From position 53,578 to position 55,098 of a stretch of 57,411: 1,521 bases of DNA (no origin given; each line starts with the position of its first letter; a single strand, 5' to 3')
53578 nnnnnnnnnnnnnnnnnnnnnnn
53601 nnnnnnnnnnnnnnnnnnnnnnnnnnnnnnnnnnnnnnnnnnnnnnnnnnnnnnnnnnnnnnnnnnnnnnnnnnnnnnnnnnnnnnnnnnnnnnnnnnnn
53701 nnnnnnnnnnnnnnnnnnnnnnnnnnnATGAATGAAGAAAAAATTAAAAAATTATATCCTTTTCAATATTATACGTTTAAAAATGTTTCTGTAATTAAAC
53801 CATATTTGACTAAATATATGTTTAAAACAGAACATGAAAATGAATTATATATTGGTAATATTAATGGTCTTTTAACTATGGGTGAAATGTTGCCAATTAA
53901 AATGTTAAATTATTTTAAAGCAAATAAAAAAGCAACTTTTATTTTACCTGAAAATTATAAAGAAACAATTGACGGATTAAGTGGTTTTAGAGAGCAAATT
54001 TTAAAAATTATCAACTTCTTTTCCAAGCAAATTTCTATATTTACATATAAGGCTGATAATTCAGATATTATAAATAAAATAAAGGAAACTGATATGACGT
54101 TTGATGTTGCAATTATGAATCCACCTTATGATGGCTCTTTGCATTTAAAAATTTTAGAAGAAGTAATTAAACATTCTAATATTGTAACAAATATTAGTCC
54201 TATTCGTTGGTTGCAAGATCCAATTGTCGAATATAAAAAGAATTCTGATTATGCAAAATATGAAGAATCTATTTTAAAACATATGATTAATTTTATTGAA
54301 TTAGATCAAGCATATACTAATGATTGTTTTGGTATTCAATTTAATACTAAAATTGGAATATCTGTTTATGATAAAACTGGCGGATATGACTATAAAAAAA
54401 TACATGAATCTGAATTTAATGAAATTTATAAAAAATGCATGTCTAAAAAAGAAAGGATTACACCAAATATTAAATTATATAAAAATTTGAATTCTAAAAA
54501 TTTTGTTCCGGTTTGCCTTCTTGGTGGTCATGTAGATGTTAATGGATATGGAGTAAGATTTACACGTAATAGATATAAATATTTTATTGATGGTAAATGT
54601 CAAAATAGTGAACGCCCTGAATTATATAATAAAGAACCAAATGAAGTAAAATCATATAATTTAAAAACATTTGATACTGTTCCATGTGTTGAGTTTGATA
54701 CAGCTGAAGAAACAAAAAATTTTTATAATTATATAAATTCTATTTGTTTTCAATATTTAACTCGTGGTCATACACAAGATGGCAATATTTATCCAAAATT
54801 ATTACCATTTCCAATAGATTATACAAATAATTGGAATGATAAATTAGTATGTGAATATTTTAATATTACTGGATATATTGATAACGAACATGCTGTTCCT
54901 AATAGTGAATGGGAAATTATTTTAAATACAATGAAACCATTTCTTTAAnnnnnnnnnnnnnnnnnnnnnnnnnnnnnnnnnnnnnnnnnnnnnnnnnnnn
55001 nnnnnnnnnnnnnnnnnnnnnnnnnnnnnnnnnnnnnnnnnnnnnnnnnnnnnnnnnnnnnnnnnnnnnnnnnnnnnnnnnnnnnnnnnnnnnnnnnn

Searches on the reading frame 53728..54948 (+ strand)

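Call 3: search_protein_families(library=pfam, proteins=[window:53728-54948:+], max_evalue=1)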
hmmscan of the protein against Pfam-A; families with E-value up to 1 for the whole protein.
window:53728-54948:+ (406 aa): 1 family
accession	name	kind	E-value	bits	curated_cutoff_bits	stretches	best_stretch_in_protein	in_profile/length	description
PF07669.17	Eco57I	-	0.0012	19.5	25.3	1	71-141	36-91/171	Eco57I restriction-modification methylase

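Call 4: search_protein_families(library=phrogs, proteins=[window:53728-54948:+], max_evalue=0.01)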
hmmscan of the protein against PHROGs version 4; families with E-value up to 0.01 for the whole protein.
window:53728-54948:+ (406 aa): 1 family
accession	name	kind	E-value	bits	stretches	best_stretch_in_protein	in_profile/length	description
phrog_11371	-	unknown function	5.8e-05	23.3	1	123-281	2-168/383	-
